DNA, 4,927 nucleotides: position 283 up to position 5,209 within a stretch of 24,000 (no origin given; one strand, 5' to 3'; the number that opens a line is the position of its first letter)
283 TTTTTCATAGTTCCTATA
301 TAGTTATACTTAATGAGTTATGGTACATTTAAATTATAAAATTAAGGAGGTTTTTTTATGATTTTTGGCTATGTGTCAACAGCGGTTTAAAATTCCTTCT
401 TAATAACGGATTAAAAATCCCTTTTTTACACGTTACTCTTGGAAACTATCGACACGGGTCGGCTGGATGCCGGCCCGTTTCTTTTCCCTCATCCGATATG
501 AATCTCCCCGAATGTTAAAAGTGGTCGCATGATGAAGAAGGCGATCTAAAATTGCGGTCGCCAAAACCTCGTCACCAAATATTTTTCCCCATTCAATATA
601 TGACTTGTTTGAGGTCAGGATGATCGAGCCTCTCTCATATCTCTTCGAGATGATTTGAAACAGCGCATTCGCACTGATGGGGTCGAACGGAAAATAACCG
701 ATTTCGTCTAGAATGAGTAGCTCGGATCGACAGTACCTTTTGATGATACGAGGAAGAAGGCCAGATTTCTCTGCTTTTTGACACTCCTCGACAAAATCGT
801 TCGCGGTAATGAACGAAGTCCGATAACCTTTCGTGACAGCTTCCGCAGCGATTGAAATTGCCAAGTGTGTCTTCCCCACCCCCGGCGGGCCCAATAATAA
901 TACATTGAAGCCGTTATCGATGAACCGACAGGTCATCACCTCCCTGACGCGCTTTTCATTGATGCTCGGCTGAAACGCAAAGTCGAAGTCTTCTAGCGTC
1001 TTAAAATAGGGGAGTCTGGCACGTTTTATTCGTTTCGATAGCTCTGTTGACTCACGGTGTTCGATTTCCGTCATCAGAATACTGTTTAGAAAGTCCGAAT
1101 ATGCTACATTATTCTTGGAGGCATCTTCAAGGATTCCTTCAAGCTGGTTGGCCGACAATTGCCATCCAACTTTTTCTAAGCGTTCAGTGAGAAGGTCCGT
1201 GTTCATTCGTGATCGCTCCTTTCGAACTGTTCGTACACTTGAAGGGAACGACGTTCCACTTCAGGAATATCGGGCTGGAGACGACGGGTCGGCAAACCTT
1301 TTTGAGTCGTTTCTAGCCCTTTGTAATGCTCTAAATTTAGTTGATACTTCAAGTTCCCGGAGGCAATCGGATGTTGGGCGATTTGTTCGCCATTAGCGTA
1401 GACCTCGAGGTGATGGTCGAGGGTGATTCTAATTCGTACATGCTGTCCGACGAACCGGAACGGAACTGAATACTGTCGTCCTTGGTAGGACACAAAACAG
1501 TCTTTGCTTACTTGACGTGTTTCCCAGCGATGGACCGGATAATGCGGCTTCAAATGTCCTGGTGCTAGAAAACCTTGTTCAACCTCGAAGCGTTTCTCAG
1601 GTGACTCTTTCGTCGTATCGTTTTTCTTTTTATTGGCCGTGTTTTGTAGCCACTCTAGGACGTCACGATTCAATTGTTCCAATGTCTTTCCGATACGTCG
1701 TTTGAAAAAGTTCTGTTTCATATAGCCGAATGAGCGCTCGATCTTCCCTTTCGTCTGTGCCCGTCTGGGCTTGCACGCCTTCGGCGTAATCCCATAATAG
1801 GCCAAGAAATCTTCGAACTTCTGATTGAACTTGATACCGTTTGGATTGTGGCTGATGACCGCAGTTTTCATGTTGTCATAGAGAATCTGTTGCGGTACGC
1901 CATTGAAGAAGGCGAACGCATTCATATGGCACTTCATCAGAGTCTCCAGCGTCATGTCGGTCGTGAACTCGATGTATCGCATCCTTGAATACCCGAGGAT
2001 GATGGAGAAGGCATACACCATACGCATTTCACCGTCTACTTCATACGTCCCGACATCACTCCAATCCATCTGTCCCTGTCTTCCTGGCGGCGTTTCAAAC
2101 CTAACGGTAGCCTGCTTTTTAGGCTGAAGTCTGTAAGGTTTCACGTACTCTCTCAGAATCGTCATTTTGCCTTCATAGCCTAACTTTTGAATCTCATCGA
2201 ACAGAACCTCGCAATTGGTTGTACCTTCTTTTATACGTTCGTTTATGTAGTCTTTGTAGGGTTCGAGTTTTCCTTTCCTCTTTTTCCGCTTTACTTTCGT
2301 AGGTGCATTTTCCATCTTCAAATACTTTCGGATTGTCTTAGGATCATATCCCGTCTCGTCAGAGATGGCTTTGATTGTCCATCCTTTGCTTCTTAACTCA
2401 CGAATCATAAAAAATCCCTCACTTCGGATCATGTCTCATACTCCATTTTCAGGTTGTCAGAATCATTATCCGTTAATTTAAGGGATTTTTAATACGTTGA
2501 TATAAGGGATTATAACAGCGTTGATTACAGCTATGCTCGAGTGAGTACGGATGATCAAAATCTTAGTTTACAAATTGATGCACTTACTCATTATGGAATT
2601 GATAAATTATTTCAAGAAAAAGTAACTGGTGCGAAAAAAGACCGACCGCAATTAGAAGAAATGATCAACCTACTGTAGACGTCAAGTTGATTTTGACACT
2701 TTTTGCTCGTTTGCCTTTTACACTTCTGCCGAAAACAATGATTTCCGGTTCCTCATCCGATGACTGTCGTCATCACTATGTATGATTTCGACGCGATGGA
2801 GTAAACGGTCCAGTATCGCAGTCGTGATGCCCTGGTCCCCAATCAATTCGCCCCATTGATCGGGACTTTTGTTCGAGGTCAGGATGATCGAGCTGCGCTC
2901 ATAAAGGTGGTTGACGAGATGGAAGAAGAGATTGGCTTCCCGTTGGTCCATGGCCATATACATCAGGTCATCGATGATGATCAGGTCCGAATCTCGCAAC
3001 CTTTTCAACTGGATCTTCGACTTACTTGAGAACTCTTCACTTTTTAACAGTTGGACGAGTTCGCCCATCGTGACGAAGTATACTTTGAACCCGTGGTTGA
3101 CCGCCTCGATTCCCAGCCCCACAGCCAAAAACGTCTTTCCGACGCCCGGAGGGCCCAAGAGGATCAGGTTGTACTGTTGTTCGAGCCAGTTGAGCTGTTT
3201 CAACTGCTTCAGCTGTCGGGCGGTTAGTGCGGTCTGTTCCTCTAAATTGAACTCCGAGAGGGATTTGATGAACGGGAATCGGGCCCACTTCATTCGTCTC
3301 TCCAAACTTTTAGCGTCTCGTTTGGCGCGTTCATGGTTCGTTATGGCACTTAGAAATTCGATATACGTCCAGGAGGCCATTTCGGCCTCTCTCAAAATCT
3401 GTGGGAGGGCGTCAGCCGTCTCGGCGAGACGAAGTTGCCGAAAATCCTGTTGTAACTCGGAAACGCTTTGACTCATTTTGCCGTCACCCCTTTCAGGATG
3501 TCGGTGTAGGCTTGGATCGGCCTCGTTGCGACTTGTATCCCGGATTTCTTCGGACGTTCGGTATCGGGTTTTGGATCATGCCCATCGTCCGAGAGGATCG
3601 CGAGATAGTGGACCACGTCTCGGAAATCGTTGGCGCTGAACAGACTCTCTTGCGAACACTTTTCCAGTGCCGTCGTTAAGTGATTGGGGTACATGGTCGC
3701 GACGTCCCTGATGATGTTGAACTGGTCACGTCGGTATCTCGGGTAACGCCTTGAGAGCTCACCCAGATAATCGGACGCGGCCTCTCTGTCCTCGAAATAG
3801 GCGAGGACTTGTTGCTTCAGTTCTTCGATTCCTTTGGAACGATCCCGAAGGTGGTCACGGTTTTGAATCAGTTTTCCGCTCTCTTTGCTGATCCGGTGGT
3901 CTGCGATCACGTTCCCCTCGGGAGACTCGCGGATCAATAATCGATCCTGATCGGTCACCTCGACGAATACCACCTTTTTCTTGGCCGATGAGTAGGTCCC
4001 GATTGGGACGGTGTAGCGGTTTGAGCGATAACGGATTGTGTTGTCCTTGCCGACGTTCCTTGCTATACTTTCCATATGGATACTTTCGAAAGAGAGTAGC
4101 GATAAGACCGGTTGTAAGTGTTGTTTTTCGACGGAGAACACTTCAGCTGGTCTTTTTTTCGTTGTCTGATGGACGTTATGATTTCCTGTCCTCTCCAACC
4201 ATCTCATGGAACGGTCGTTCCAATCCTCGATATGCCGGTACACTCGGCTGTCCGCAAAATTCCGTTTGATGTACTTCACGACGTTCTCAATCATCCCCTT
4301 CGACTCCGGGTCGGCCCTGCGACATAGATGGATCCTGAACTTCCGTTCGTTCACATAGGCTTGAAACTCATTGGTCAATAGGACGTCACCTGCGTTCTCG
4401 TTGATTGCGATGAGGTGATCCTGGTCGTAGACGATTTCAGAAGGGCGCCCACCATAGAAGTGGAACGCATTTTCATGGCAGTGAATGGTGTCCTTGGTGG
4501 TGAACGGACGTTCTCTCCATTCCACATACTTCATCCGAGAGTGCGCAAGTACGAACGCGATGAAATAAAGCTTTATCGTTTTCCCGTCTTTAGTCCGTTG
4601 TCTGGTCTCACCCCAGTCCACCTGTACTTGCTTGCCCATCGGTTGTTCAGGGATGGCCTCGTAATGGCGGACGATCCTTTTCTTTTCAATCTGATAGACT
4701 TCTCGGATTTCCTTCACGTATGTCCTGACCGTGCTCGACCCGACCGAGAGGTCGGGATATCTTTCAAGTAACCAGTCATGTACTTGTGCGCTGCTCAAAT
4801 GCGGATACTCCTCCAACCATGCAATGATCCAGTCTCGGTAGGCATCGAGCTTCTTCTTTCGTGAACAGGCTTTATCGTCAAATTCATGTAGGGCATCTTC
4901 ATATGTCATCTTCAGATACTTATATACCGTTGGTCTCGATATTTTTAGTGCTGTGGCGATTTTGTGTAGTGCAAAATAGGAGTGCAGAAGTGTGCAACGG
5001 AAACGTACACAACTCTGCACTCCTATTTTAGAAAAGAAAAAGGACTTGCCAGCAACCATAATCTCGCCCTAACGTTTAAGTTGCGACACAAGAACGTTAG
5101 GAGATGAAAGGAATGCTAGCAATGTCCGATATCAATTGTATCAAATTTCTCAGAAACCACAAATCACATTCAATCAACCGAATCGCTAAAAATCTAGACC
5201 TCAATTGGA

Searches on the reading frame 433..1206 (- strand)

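Call 5: search_protein_families(library=pfam, proteins=[window:433-1206:-])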
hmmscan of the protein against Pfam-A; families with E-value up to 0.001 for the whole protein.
window:433-1206:- (257 aa): 9 families
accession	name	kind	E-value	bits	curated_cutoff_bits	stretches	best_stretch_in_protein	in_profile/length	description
PF01695.23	IstB_IS21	-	3.2e-83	279.3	24.1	1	18-244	11-237/238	IstB-like ATP binding protein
PF00308.24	Bac_DnaA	-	2.8e-09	37.8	23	1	99-202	33-140/162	Bacterial DnaA ATPAse domain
PF20720.3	nSTAND3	-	5.8e-07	29.8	27.2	1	102-141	20-56/155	Novel STAND NTPase 3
PF00004.35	AAA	-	6.9e-07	30.2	21.2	1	102-169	1-66/131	ATPase family associated with various cellular activities (AAA)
PF02562.22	PhoH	-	7.5e-05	22.8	27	1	101-159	21-76/205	PhoH-like protein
PF13481.12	AAA_25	-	0.00016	21.8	27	1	74-124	10-58/195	AAA domain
PF07728.20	AAA_5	-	0.00026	21.4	22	1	101-189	1-93/139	AAA domain (dynein-related subfamily)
PF13173.12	AAA_14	-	0.00027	21.4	27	1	102-199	5-97/129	AAA domain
PF05496.18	RuvB_N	-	0.00047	20.4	27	1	101-131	35-65/159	Holliday junction DNA helicase RuvB P-loop domain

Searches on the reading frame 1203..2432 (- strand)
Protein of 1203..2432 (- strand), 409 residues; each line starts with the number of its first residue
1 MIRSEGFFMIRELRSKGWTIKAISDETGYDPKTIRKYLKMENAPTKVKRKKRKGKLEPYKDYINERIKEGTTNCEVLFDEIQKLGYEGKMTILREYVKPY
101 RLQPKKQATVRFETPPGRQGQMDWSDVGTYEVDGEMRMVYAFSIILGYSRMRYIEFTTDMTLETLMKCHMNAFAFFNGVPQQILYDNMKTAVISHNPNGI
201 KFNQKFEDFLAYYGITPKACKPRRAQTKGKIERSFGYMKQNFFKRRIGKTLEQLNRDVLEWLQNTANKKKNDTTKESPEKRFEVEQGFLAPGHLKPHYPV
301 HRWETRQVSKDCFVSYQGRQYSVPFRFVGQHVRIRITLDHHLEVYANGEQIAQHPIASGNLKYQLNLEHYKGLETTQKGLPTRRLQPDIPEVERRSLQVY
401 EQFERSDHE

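Call 5: search_protein_families(library=pfam, proteins=[window:1203-2432:-])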
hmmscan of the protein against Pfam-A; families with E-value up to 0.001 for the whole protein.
window:1203-2432:- (409 aa): 3 families
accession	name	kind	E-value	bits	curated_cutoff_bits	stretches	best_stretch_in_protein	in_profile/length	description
PF22483.2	Mu-transpos_C_2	-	1e-17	64.1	27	1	297-359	5-66/73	Mu transposase, C-terminal domain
PF00665.32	rve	-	3e-14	53.6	32.6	1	120-224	8-101/102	Integrase core domain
PF13683.12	rve_3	-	3.6e-05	23.9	26.5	1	213-263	1-51/67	Integrase core domain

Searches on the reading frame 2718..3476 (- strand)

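Call 5: search_protein_families(library=pfam, proteins=[window:2718-3476:-])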
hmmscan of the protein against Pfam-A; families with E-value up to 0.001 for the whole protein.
window:2718-3476:- (252 aa): 6 families
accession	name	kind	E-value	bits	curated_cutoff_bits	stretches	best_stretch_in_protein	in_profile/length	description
PF01695.23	IstB_IS21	-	4e-70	236.5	24.1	1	12-245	3-236/238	IstB-like ATP binding protein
PF00308.24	Bac_DnaA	-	1.5e-13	51.7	23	1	97-210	29-146/162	Bacterial DnaA ATPAse domain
PF20720.3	nSTAND3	-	4.6e-06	26.8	27.2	1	95-144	11-61/155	Novel STAND NTPase 3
PF00004.35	AAA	-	7.1e-06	26.9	21.2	1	104-203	1-110/131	ATPase family associated with various cellular activities (AAA)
PF02562.22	PhoH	-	1.5e-05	25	27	1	85-175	3-90/205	PhoH-like protein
PF13481.12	AAA_25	-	0.00013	22.1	27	0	87-124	20-56/195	AAA domain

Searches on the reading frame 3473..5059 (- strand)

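Call 5: search_protein_families(library=pfam, proteins=[window:3473-5059:-])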
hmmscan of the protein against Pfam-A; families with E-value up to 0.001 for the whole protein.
window:3473-5059:- (528 aa): 4 families
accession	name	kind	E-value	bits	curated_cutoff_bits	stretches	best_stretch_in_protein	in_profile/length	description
PF00665.32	rve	-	2.3e-07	31.5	32.6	1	142-251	5-102/102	Integrase core domain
PF22483.2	Mu-transpos_C_2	-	1.1e-05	25.5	27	1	332-398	12-71/73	Mu transposase, C-terminal domain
PF13565.12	HTH_32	-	2.2e-05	25.4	33.7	1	44-114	1-72/73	Homeodomain-like domain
PF13309.12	HTH_22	-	8e-05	23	29.6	1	30-50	43-63/63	HTH domain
